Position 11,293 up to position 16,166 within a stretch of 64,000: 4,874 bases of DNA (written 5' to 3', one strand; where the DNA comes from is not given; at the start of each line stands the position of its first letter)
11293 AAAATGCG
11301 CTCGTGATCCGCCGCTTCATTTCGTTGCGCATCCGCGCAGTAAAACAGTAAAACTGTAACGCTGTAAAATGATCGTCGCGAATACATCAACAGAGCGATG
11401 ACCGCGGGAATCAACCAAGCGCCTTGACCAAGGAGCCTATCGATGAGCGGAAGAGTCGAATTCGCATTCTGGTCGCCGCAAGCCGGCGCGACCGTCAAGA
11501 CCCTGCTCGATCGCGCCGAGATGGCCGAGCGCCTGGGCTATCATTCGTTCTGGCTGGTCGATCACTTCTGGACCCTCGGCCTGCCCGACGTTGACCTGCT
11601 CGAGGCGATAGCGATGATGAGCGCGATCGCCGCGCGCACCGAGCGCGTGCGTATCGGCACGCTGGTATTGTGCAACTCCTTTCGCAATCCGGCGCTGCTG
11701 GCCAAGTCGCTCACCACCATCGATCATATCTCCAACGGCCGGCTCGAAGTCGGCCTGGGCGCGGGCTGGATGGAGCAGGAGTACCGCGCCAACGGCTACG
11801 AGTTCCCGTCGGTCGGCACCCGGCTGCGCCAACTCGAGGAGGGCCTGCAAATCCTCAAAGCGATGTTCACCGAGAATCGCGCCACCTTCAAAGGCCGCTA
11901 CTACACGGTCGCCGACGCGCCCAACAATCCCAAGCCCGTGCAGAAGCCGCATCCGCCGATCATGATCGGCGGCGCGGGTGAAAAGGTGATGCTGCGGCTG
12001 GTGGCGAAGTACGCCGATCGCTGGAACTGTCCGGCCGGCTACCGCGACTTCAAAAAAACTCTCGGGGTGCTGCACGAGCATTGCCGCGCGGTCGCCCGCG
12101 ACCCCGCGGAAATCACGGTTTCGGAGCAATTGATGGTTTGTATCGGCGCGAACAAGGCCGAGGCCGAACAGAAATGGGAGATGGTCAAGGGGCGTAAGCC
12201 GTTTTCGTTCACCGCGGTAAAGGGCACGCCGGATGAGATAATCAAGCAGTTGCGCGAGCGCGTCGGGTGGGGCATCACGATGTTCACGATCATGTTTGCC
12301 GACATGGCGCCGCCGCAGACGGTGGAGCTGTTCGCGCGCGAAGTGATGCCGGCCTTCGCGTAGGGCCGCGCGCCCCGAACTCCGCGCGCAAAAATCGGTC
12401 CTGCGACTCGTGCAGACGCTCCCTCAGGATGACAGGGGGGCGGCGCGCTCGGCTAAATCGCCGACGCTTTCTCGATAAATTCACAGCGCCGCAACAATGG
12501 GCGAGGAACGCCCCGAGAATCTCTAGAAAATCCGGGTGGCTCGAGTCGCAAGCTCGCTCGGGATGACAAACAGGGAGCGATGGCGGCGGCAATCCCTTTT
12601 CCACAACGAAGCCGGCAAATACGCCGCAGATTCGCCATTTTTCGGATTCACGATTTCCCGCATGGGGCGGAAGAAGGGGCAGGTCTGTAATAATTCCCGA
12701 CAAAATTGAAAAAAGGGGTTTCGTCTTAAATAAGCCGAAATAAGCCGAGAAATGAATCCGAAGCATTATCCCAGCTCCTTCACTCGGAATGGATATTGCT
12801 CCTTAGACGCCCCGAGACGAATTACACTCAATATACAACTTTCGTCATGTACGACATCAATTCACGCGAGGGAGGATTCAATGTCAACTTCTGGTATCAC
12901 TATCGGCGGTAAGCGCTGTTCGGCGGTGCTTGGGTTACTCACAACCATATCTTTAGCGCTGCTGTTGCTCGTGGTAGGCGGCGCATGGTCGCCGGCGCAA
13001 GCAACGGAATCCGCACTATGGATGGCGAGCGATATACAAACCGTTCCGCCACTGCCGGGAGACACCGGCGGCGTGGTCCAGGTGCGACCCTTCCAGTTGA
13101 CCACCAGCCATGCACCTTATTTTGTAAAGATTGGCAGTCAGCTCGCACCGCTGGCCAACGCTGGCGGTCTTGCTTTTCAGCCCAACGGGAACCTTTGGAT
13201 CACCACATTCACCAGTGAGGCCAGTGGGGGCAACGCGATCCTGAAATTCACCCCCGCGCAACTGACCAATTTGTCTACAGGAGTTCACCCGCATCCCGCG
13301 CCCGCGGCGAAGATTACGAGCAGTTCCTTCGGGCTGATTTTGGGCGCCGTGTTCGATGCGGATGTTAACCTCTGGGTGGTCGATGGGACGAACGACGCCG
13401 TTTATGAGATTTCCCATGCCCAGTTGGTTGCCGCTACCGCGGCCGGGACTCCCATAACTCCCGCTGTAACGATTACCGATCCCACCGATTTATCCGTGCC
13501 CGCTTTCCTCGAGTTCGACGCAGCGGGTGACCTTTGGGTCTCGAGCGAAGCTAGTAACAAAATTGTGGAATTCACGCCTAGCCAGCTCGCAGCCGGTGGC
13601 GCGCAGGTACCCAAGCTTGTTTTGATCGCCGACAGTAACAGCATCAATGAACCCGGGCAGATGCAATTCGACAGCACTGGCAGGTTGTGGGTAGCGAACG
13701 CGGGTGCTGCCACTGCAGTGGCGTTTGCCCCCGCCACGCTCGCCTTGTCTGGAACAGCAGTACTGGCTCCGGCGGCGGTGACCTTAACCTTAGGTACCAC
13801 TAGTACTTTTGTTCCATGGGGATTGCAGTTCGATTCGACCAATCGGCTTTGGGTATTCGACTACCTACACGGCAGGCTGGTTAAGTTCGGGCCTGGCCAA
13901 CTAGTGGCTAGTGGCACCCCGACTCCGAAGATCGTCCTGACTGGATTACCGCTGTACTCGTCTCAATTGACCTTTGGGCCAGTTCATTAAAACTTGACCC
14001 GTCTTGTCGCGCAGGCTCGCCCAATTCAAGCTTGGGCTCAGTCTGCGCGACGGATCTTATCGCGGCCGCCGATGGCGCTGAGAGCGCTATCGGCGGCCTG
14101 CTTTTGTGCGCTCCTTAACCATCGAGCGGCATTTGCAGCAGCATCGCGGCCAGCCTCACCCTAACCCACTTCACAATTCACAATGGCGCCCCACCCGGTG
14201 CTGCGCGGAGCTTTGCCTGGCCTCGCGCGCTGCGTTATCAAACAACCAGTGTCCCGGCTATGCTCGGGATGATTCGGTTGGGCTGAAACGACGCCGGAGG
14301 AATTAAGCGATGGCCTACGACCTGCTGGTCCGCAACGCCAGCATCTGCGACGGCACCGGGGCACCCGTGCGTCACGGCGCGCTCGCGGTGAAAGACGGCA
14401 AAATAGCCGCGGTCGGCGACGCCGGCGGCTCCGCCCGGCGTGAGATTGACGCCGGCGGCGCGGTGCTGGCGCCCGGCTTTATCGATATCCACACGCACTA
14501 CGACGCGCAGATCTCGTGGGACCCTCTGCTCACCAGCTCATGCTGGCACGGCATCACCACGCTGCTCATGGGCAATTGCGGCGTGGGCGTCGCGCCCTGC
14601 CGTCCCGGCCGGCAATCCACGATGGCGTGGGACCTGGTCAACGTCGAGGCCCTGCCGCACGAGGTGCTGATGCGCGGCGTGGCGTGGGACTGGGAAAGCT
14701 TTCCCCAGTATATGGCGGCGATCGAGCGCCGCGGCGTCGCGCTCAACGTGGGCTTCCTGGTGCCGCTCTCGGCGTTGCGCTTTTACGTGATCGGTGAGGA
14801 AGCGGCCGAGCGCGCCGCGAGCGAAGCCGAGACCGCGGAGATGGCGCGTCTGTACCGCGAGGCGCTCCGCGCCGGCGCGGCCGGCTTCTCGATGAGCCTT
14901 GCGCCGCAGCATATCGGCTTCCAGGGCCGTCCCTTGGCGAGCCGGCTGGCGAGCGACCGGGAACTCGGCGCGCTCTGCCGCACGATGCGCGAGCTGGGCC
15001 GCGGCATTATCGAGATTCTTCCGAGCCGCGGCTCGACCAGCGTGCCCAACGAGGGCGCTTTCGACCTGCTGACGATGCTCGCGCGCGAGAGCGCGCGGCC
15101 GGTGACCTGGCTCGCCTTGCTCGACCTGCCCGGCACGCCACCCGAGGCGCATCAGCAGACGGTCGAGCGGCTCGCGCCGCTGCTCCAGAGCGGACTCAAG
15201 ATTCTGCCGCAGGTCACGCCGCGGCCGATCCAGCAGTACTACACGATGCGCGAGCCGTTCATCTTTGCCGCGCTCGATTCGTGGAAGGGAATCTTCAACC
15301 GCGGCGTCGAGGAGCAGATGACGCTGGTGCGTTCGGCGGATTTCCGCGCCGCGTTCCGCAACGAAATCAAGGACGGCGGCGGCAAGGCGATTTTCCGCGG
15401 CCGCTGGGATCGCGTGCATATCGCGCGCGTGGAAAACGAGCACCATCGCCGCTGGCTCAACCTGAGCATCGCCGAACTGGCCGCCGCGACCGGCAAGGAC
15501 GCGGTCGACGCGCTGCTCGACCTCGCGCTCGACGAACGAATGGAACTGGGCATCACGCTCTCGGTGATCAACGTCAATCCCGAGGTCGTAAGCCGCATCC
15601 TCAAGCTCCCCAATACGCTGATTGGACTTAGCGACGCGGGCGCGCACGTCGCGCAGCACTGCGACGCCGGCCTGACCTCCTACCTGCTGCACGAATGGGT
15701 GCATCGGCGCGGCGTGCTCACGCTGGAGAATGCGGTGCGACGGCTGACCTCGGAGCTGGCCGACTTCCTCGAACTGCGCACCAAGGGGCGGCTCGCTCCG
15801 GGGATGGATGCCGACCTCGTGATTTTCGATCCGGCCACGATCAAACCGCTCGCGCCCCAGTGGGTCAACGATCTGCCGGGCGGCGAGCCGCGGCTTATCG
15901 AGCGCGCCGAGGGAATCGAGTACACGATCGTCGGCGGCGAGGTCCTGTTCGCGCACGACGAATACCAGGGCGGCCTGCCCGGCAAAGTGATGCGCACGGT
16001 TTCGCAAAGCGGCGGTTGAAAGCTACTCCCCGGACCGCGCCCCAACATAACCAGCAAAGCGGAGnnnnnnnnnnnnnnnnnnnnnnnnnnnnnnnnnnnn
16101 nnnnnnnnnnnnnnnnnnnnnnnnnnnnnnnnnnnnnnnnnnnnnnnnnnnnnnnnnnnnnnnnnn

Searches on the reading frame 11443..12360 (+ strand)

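Call 63: search_protein_families(library=pfam, proteins=[window:11443-12360:+], max_evalue=0.00001)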
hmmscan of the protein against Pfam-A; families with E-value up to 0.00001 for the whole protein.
window:11443-12360:+ (306 aa): 1 family
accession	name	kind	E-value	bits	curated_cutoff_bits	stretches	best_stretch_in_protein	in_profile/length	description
PF00296.26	Bac_luciferase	-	7.1e-54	183.7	27.9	1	13-245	16-241/314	Luciferase-like monooxygenase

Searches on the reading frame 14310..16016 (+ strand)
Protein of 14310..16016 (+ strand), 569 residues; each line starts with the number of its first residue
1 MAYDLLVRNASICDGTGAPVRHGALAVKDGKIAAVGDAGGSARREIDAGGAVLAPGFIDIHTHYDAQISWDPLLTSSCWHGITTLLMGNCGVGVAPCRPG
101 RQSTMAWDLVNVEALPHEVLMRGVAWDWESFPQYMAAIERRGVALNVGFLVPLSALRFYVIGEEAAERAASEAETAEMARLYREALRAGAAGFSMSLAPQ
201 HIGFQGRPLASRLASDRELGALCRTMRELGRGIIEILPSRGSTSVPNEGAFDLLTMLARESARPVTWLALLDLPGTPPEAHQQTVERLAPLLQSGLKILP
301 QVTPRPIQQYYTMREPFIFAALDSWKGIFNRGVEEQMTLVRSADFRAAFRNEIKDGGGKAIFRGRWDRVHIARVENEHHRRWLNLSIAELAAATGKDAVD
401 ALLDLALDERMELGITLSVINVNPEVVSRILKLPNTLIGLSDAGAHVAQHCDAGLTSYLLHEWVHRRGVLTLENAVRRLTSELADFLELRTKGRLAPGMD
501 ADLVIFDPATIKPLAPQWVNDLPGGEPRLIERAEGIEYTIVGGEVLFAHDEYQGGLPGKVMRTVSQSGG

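Call 63: search_protein_families(library=pfam, proteins=[window:14310-16016:+], max_evalue=0.00001)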
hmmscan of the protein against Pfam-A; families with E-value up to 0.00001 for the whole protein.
window:14310-16016:+ (569 aa): 2 families
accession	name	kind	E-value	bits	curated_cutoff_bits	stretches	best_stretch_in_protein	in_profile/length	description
PF07969.17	Amidohydro_3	-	2.8e-32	113.3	29.7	1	44-547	1-472/472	Amidohydrolase family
PF01979.26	Amidohydro_1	-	2.9e-09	37.1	25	0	465-527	276-335/345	Amidohydrolase family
